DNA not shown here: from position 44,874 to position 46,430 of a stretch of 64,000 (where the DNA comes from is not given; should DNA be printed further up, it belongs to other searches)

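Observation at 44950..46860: AT-rich island between the beta-oxidation operon and htpG carrying a stand-alone SIR2_2-family gene plus a secreted protein: candidate anti-phage NADase locus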

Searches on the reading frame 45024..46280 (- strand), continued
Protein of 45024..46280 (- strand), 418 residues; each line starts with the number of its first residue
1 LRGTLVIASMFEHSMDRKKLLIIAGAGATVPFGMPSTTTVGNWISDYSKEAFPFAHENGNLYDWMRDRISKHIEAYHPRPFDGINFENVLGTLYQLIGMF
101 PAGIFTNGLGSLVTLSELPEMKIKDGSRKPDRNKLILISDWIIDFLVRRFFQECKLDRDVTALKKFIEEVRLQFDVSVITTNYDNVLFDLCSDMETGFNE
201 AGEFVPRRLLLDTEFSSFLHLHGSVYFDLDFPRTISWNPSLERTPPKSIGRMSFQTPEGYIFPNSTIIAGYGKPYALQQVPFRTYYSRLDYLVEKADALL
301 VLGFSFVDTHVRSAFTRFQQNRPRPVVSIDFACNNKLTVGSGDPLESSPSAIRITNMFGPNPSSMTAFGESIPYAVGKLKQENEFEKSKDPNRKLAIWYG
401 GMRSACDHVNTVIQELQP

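Call 17: find_encoding_contigs(protein=P0020, flank=7000, max_places=2)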
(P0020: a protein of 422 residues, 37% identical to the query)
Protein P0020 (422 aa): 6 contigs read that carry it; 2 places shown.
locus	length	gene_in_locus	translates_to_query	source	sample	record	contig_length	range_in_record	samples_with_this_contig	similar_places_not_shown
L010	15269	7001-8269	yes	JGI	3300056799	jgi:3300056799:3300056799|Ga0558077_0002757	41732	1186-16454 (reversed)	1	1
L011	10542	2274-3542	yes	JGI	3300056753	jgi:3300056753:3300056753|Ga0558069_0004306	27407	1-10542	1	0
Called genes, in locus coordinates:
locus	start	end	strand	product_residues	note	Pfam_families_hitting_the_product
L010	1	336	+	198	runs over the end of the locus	-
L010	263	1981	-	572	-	PF01464:SLT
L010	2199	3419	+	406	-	PF02463:SMC_N (weak), PF13304:AAA_21 (faint)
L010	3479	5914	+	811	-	PF02518:HATPase_c, PF00204:DNA_gyraseB, PF01751:Toprim, PF21249:GyrB_hook, PF00986:DNA_gyraseB_C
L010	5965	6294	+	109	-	PF09907:HigB_toxin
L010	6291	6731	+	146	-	-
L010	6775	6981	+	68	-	-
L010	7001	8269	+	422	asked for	PF13289:SIR2_2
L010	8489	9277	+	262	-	PF03328:HpcH_HpaI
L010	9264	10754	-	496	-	PF00083:Sugar_tr, PF07690:MFS_1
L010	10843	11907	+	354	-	PF00226:DnaJ (weak)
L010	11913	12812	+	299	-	PF09084:NMT1, PF13379:NMT1_2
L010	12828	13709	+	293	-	PF00561:Abhydrolase_1, PF12146:Hydrolase_4 (weak), PF12697:Abhydrolase_6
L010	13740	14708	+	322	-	PF14226:DIOX_N, PF03171:2OG-FeII_Oxy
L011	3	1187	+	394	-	?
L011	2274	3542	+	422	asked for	PF13289:SIR2_2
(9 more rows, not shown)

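Call 20: search_solved_structures(query=A1, max_evalue=1, show_alignments=2)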
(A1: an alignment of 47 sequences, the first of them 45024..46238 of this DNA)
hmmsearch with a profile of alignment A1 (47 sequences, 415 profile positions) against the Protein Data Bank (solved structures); distinct sequences matched with E-value up to 1: 14.
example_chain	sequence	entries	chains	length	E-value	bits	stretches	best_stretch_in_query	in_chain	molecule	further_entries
8w9l_A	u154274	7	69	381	8.4e-14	54.7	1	84-321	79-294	SIR2-like domain-containing protein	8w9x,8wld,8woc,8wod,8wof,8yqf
8yhx_G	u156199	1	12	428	0.00042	22.8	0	271-333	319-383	SIR2 family protein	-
8wkt_A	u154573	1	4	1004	0.008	18.6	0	286-320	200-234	SIR2-like domain-containing protein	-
8k98_C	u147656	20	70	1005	0.008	18.6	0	286-320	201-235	a protein | SIR2-like domain-containing protein | SIR2 family protein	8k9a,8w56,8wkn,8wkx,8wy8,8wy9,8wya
8j4u_A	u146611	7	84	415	0.0094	18.3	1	108-330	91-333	SIR2-like domain-containing protein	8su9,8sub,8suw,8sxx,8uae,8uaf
9jap_A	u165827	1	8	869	0.017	17.5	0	283-318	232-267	SIR2-like domain-containing protein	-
8zsf_D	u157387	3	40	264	0.025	16.9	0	3-28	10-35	Sir2 family NAD-dependent protein deacetylase | KomC, SIR2 domain protein, NADase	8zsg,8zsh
9xvc_H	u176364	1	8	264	0.029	16.7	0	3-28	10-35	KomC(H146N), a SIR2-domain NADase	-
8zsi_E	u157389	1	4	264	0.029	16.7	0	3-28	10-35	Sir2 family NAD-dependent protein deacetylase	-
5jed_A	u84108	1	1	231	0.039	16.3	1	129-175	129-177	DNA repair and recombination protein RadA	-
5kdd_A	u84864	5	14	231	0.042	16.2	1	129-175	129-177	DNA repair and recombination protein RadA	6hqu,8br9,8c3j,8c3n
5lb4_A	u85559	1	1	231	0.048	16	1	129-175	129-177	DNA repair and recombination protein RadA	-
9v0g_E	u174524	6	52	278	0.59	12.4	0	295-323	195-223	NAD-dependent protein deacetylase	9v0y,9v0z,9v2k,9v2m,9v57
7s00_c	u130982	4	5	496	0.76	12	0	120-178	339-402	DNA-directed RNA polymerase beta subunit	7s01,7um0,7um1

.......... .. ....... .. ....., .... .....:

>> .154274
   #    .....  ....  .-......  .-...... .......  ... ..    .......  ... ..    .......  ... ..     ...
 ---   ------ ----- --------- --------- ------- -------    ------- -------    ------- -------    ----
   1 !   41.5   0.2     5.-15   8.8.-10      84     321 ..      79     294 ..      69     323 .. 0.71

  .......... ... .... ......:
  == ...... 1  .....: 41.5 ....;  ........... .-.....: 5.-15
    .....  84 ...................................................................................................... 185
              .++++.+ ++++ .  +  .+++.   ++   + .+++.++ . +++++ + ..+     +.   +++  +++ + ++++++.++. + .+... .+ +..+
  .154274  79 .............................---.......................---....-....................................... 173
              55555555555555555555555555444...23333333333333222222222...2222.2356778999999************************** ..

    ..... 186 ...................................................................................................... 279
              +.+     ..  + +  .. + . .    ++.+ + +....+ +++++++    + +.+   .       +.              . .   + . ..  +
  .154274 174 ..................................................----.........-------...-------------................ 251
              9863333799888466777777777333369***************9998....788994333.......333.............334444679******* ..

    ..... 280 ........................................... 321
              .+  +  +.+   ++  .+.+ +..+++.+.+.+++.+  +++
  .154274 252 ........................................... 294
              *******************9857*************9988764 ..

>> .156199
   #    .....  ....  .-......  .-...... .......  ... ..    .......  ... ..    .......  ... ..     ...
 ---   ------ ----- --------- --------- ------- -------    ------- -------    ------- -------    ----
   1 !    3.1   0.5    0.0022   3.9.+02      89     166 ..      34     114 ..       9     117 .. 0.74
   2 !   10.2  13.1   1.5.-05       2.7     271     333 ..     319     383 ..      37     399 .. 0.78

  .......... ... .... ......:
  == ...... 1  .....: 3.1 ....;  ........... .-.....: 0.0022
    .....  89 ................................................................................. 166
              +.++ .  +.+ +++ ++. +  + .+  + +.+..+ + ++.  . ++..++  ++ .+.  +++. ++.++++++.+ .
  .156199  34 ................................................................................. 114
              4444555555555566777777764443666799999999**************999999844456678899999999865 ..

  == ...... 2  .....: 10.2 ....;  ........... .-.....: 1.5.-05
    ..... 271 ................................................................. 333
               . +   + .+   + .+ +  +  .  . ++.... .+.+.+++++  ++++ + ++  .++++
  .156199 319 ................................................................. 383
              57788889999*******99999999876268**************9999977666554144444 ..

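Call 21: find_related_loci(query=A1, collection=genome_contigs, flank=10000)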
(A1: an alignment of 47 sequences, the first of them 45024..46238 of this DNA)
Query A1 (404 aa) in genome_contigs; peptide patterns used: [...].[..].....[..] (x = any residue, [..] = any of these).
101 stretches matched a pattern; 70 encode a relative of the query (tblastn E <= 1e-3); 70 distinct loci.
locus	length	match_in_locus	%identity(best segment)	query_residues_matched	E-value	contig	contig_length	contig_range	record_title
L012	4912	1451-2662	37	2-402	6e-81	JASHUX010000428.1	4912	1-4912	MAG: Alphaproteobacteria bacterium isolate JOPF190 JOPF_NEAR_contig_1431395, whole genome shotgun sequence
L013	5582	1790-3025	38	3-402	3e-78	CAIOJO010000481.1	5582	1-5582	MAG: uncultured Telmatospirillum sp. isolate AlinenLipids_bin-4733 genome assembly, contig: bin-4733:481/568, whole geno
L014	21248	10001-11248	37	1-403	2e-77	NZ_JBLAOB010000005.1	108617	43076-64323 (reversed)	Xanthobacter sp. AM33 292170L_AM33_NODE_5, whole genome shotgun sequence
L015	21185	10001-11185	35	3-392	7e-76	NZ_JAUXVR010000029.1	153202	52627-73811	MAG: Methylobacter sp. isolate C15_maxbin.016 C15_k141_200582, whole genome shotgun sequence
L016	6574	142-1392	33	3-402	9e-72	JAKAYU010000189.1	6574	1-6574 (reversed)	MAG: Proteobacteria bacterium isolate YS5.bin55 NODE_8718_length_6574_cov_2.435707, whole genome shotgun sequence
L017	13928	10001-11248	34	1-402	7e-71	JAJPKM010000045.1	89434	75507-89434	MAG: Gammaproteobacteria bacterium isolate Centralia_MAG_79 k107_7242299, whole genome shotgun sequence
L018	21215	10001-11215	36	3-402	2e-69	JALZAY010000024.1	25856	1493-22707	MAG: Pseudomonadota bacterium isolate KAP bin103 SD1490_NODE_373_length_25856_cov_4.162346, whole genome shotgun sequenc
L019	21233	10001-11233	35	3-403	1e-67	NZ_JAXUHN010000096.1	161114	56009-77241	Methylomicrobium sp. Wu6 k119_215, whole genome shotgun sequence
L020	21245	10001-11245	35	3-402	9e-66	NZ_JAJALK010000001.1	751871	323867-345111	Methylobacterium brachiatum strain B0021 NODE_1_length_751871_cov_60.700105, whole genome shotgun sequence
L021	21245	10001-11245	34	3-402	4e-65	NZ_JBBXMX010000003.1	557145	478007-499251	Methylobacterium guangdongense strain SI9 NODE_3_length_557145_cov_38.493903, whole genome shotgun sequence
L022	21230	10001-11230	33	3-402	1e-63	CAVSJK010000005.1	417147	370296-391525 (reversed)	MAG: uncultured delta proteobacterium isolate MFD01721.bin.1.248 genome assembly, contig: contig_47592, whole genome sho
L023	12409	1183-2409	35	3-403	6e-63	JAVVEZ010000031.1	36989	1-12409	MAG: Pseudomonadales bacterium isolate TamC13-34 NODE_899_length_36989_cov_5.867114, whole genome shotgun sequence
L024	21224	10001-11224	33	3-403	1e-62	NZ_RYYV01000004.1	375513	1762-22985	Dyella choica strain 4 M-K27 scaffold4, whole genome shotgun sequence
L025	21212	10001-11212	33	8-403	2e-59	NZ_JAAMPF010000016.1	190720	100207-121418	Marinobacter salicampi strain ISL-40 16, whole genome shotgun sequence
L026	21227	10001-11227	32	3-403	2e-59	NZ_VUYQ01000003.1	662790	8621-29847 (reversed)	Dechloromonas sp. CZR5 R5_scaffold3, whole genome shotgun sequence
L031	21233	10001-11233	30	3-402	3e-54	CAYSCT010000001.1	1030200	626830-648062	MAG TPA_asm: uncultured Ohtaekwangia sp. isolate SRP290908_co2_113 genome assembly, contig: NODE_1_length_1030200_cov_15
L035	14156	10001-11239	30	4-402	3e-49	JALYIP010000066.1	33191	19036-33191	MAG: Bacteroidota bacterium isolate HIE bin28 SD1475-77_k127_420182, whole genome shotgun sequence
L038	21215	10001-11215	29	3-394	1e-48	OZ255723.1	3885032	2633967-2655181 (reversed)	MAG: Flavobacteriaceae bacterium isolate 52f2a5b1-f13c-4ae7-9063-0f41512cee52 genome assembly, chromosome: 2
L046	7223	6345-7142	31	2-255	6e-35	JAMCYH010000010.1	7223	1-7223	MAG: Deltaproteobacteria bacterium isolate FK_Sedi_B_Bin.36 NODE_45298_length_7223_cov_4.15614, whole genome shotgun seq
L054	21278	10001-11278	26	3-403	3e-29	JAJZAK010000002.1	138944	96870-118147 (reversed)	MAG: bacterium isolate FK5.bin95 NODE_93_length_138944_cov_2.148303, whole genome shotgun sequence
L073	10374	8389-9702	23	11-402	5e-19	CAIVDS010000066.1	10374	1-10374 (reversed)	MAG: uncultured Verrucomicrobia bacterium isolate Umea3_bin-4024 genome assembly, contig: bin-4024:066/114, whole genome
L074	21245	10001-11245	25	1-402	2e-18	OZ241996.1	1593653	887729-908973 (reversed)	MAG: bacterium isolate 138114a6-c459-4528-9bbc-32813c999549 genome assembly, chromosome: 1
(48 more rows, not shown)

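Call 26: predict_structure(alignment_id=A1)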
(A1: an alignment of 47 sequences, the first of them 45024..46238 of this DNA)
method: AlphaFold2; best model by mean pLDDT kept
length: 404 residues; sequences in the alignment: 47
mean_pLDDT: 92.7   pTM: 0.92
mean pLDDT of the five models: 92.7, 92.7, 91.9, 91.4, 89.6
residues with pLDDT >= 90: 314; 70-90: 88; 50-70: 2; < 50: 0
segments of 3 or more residues with pLDDT < 50: none
pLDDT, mean of each block of 10 residues (from residue 1): 93 96 96 96 94 93 81 95 85 81 88 87 95 97 96 98 97 97 97 94 97 88 94 86 87 89 90 96 98 93 92 97 92 91 89 88 96 95 98 98 92
secondary structure, 60 per line:
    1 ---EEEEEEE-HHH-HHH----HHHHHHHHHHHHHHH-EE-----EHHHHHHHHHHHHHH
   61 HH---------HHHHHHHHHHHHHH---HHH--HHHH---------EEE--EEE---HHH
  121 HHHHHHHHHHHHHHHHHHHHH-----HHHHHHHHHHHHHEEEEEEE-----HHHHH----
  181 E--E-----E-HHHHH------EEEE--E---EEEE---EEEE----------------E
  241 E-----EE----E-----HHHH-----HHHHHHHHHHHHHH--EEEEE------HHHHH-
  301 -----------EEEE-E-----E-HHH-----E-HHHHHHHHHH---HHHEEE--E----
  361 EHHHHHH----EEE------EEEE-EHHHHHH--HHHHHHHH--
elements in order: E4-10 H23-37 H47-62 H72-85 H94-97 E107-109 E112-114 H118-141 H147-159 E160-166 H172-176 H192-196 E203-206 E213-216 E220-223 H259-262 H268-281 E284-288 H295-299 E312-315 H335-344 E351-353 H362-367 E372-374 E381-384 H387-392 H395-402

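Call 28: fold_search(model_id=the predicted structure, library=pdb)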
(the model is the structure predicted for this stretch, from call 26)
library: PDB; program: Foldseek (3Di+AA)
matches with E <= 10: 1027; with E <= 0.001: 129
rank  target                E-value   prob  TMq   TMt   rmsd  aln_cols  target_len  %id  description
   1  8wld_J                8.4e-13  1.00  0.57  0.67   6.2       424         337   13  Cryo-EM structure of SIR2/HerA antiphage complex (released 2024-09-11)
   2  8wld_Q                4.1e-11  1.00  0.56  0.65   5.9       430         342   14  Cryo-EM structure of SIR2/HerA antiphage complex (released 2024-09-11)
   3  8wld_K                4.6e-11  1.00  0.53  0.63   6.9       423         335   13  Cryo-EM structure of SIR2/HerA antiphage complex (released 2024-09-11)
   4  8sub_E                3.5e-10  1.00  0.56  0.56   7.1       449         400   13  E. coli SIR2-HerA complex (dodecamer SIR2 pentamer HerA) (released 2023-12-27)
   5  8wld_H                4.7e-10  1.00  0.55  0.63   6.6       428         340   15  Cryo-EM structure of SIR2/HerA antiphage complex (released 2024-09-11)
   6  8uae_F                4.7e-10  1.00  0.56  0.59   6.8       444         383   14  E. coli Sir2_HerA complex (12:6) with ATPgamaS (released 2023-12-27)
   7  8yhx_R                4.7e-10  1.00  0.44  0.45   9.8       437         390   13  Cryo-EM structure of the trimeric HerA (released 2024-11-06)
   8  8sub_A                1.1e-09  1.00  0.53  0.54   7.2       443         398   13  E. coli SIR2-HerA complex (dodecamer SIR2 pentamer HerA) (released 2023-12-27)
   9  8sub_F                1.3e-09  1.00  0.56  0.57   6.9       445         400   14  E. coli SIR2-HerA complex (dodecamer SIR2 pentamer HerA) (released 2023-12-27)
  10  8suw_F                2.7e-09  1.00  0.58  0.59   6.6       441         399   14  E. coli SIR2-HerA complex (dodecamer SIR2 bound 4 protomers of HerA) (released 2024-03-27)
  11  8sub_K                2.8e-09  1.00  0.54  0.55   7.0       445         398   14  E. coli SIR2-HerA complex (dodecamer SIR2 pentamer HerA) (released 2023-12-27)
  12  8sub_D                4.5e-09  1.00  0.55  0.55   8.3       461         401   13  E. coli SIR2-HerA complex (dodecamer SIR2 pentamer HerA) (released 2023-12-27)
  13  8sub_G                4.5e-09  1.00  0.51  0.53   8.6       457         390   13  E. coli SIR2-HerA complex (dodecamer SIR2 pentamer HerA) (released 2023-12-27)
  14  8sub_I                5.8e-09  1.00  0.54  0.55   8.1       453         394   14  E. coli SIR2-HerA complex (dodecamer SIR2 pentamer HerA) (released 2023-12-27)
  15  8yhx_J                7.3e-09  1.00  0.44  0.43  11.6       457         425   12  Cryo-EM structure of the trimeric HerA (released 2024-11-06)
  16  8j4u_G                1.4e-08  1.00  0.54  0.55  10.2       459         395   14  Structure of HerA-Sir2 complex from Escherichia coli Nezha system (released 2024-01-03)
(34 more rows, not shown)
